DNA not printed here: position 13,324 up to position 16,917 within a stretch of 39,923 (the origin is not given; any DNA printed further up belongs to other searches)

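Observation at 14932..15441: Complete histidine-phosphatase (PGAM-family) domain inserted inside isoleucyl-tRNA synthetase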

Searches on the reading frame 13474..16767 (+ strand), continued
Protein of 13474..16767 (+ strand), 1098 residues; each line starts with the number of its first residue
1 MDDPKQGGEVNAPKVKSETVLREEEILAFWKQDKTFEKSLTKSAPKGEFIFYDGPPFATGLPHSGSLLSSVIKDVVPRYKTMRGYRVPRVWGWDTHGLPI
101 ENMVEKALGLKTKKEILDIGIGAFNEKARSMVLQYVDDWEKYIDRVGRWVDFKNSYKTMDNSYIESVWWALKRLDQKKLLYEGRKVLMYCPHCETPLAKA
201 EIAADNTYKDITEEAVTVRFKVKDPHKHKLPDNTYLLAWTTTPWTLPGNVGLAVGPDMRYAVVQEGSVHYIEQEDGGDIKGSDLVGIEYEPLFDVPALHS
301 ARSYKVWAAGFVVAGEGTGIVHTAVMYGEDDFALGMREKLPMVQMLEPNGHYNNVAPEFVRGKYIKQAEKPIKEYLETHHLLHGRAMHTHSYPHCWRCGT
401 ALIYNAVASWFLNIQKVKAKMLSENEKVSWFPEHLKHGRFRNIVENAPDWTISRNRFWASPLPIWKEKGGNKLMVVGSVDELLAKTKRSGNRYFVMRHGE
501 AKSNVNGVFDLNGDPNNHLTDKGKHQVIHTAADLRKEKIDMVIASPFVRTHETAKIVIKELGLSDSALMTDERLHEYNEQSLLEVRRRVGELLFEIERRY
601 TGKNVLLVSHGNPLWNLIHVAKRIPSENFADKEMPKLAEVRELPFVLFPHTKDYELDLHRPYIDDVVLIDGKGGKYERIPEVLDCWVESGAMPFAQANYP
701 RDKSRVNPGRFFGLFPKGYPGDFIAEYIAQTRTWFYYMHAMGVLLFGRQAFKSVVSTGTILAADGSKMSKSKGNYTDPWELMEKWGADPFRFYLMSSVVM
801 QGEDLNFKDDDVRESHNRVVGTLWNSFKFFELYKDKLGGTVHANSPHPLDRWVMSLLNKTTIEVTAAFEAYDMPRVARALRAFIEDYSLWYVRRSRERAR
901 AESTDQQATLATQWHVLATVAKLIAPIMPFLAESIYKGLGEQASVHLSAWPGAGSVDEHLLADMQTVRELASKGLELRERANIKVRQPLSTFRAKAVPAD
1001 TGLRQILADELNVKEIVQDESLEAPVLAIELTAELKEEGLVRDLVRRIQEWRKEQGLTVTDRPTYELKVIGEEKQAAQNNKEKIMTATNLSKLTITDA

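Call 17: search_solved_structures(query=window:13474-16767:+, max_evalue=1e-30, show_alignments=2)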
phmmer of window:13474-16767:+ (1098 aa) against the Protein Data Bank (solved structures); distinct sequences matched with E-value up to 1e-30: 16.
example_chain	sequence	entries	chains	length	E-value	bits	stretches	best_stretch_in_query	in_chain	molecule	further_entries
8c8u_A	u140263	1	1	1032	2.5e-189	634.6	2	15-482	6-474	Isoleucine--tRNA ligase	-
8c8v_A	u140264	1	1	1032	3.4e-189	634.2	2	15-482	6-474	Isoleucine--tRNA ligase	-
8c9d_A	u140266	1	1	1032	1e-187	629.3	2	15-482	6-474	Isoleucine--tRNA ligase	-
8c8w_A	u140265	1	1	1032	1.2e-186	625.8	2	15-482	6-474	Isoleucine--tRNA ligase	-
1ile_A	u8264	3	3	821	1.6e-186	625.3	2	22-486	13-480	ISOLEUCYL-TRNA SYNTHETASE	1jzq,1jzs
8wnd_A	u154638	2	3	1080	5e-174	584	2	22-483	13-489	isoleucine--tRNA ligase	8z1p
9wqs_A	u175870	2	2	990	3.7e-170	571.1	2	22-483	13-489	Isoleucine--tRNA ligase, cytoplasmic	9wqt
7d5c_A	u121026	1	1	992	3.8e-170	571.1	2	22-483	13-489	Isoleucine--tRNA ligase, cytoplasmic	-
6ldk_A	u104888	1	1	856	1.8e-165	555.6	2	21-484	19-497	Isoleucine--tRNA ligase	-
9w01_B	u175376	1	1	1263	2.5e-163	548.5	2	22-482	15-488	Isoleucine--tRNA ligase, cytoplasmic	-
8c9e_A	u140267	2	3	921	3.3e-88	299.8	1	22-521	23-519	Isoleucine--tRNA ligase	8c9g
8c9f_A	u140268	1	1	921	9e-86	291.7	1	22-521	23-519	Isoleucine--tRNA ligase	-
1ffy_A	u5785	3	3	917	2.1e-85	290.5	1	22-520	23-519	ISOLEUCYL-TRNA SYNTHETASE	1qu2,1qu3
8wnf_A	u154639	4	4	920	7.1e-78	265.5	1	16-479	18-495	Isoleucine--tRNA ligase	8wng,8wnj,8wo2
8wni_A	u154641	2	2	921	7.2e-78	265.5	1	16-479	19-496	Isoleucine--tRNA ligase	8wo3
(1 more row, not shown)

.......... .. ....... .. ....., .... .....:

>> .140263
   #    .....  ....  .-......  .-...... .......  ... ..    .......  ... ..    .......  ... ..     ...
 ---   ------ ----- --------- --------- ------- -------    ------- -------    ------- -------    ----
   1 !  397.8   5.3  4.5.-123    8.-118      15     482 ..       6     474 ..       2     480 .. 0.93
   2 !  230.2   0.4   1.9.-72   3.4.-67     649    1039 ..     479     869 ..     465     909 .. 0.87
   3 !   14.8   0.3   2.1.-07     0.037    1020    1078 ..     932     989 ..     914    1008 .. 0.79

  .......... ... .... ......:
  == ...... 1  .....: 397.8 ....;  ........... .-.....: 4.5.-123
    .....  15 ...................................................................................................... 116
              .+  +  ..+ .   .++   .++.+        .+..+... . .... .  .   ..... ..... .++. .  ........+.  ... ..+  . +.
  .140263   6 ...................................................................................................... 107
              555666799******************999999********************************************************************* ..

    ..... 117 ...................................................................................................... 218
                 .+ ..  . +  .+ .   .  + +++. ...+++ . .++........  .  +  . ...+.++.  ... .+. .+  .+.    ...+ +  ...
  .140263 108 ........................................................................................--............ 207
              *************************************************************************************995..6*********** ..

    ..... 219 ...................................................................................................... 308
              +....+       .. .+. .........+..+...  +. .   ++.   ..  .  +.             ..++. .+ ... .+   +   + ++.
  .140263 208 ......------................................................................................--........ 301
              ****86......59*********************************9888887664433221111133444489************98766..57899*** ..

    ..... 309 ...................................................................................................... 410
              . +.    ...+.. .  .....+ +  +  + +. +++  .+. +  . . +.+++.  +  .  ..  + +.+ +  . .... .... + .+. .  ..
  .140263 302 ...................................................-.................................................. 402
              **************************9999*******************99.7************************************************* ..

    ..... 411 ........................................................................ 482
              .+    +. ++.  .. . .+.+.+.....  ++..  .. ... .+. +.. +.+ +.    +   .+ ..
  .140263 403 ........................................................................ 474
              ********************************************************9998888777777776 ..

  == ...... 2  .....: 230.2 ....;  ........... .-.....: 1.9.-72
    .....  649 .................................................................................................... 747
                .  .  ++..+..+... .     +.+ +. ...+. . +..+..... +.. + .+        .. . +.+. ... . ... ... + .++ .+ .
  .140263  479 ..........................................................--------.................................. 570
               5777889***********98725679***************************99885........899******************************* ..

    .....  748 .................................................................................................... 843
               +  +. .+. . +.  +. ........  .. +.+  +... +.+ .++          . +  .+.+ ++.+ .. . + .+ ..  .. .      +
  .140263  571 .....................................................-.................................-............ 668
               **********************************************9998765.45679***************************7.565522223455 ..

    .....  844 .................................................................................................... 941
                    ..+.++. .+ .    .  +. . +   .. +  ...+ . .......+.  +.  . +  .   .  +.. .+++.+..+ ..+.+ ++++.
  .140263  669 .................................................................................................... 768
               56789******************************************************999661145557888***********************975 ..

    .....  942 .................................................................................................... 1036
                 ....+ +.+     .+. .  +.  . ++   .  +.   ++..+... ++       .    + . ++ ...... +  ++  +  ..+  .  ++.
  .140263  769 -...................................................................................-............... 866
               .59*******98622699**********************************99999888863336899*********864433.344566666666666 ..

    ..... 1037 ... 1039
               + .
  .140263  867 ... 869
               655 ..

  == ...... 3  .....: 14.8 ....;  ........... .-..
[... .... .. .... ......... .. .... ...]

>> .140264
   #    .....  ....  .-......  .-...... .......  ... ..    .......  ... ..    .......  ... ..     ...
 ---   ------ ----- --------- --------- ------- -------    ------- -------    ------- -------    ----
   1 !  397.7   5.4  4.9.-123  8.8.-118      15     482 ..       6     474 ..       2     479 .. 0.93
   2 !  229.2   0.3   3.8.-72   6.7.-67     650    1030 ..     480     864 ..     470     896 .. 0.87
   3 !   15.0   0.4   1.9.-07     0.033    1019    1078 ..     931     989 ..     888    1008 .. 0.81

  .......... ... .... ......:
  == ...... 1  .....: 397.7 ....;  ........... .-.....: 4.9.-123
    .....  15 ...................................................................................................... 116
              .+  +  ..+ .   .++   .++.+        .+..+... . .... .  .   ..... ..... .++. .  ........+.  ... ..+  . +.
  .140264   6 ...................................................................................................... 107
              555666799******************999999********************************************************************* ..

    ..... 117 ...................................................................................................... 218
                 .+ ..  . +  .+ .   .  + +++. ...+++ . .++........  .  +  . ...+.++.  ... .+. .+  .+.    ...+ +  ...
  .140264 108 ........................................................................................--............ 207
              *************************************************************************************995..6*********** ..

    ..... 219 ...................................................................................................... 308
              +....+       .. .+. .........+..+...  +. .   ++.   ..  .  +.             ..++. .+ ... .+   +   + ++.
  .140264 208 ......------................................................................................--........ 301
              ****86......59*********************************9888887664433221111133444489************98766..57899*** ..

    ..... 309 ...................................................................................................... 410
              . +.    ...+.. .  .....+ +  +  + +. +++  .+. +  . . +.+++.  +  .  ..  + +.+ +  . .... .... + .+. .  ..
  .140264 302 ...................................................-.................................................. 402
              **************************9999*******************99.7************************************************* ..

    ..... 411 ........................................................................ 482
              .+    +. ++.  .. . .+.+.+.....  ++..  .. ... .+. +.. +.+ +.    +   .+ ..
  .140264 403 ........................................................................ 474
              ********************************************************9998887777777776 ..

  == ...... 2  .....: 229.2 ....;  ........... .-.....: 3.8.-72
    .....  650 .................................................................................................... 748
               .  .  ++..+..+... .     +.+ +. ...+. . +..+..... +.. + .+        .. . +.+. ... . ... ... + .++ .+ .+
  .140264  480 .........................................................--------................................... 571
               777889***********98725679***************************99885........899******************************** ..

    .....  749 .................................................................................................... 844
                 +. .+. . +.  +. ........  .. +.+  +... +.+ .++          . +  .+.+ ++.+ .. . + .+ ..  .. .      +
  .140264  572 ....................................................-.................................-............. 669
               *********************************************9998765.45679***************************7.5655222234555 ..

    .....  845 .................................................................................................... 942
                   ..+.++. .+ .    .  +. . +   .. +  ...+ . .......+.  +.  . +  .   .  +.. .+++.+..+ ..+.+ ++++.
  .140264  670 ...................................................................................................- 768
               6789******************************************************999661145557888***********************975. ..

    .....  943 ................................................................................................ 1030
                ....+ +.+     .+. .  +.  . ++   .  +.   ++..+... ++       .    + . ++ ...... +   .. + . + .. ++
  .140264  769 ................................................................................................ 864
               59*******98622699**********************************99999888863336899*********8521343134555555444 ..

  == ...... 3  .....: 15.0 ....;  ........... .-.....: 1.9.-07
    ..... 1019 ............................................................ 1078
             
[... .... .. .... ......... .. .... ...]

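Call 33: predict_structure(alignment_id=A1)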
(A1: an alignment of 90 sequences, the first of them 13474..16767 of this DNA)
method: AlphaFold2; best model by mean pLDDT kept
length: 1098 residues; sequences in the alignment: 90
mean_pLDDT: 88.3   pTM: 0.80
mean pLDDT of the five models: 88.3, 87.5, 86.6, 86.4, 85.1
residues with pLDDT >= 90: 622; 70-90: 416; 50-70: 46; < 50: 14
segments of 3 or more residues with pLDDT < 50: 1-12
pLDDT, mean of each block of 10 residues (from residue 1): 34 71 96 94 91 65 81 93 92 65 83 87 88 79 91 74 90 94 87 78 71 92 91 93 93 93 89 86 94 92 93 82 91 92 90 94 92 94 91 85 88 91 92 85 83 83 92 92 93 96 86 88 95 92 95 95 92 80 90 94 95 92 85 88 93 92 92 91 82 81 80 68 79 77 91 89 81 83 95 94 91 94 96 88 87 97 97 96 96 89 88 97 98 96 94 93 94 93 89 92 91 92 90 88 88 82 87 86 87 86
secondary structure, 60 per line:
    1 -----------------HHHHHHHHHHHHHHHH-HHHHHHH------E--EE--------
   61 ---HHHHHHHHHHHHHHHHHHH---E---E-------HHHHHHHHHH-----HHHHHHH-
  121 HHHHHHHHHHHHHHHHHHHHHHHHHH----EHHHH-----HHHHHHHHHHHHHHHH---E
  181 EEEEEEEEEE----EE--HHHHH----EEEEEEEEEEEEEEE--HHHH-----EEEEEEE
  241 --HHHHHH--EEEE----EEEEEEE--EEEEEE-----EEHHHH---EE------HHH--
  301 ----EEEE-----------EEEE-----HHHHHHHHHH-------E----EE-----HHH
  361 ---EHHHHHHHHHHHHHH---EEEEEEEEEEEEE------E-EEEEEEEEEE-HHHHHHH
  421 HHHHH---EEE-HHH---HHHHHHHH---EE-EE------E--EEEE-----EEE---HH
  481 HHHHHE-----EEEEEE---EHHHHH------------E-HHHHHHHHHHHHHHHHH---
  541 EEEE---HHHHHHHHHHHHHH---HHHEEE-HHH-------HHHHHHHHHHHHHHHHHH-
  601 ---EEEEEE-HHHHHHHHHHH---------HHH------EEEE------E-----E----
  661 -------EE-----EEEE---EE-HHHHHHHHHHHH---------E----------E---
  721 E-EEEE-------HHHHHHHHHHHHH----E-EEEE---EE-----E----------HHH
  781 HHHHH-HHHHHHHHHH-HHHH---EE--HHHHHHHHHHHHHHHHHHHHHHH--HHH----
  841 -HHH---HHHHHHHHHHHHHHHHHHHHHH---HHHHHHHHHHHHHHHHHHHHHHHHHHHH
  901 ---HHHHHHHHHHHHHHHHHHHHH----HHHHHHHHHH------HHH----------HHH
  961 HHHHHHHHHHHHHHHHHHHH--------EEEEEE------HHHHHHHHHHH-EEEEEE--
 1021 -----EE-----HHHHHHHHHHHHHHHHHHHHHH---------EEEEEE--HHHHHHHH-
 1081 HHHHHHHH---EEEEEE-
elements in order (helices of 4 or more, strands of 3 or more residues): H18-33 H35-41 H64-82 H98-107 H113-119 H121-146 H152-155 H161-176 E180-190 H199-203 E208-222 H225-228 E234-240 H243-248 E251-254 E259-265 E268-273 H281-284 E305-308 E320-323 H329-338 H365-378 E382-394 E403-412 H414-425 E429-431 H439-446 E464-467 E473-475 H479-485 E492-497 H502-506 H521-537 E541-544 H548-561 E568-570 H582-599 E604-609 H611-621 E640-643 E675-678 H685-696 E723-726 H734-746 E753-756 H778-785 H787-796 H798-801 H809-831 H848-869 H873-900 H904-924 H929-938 H958-980 E989-994 H1001-1011 E1013-1018 H1033-1054 E1064-1069 H1072-1079 H1081-1088 E1092-1097
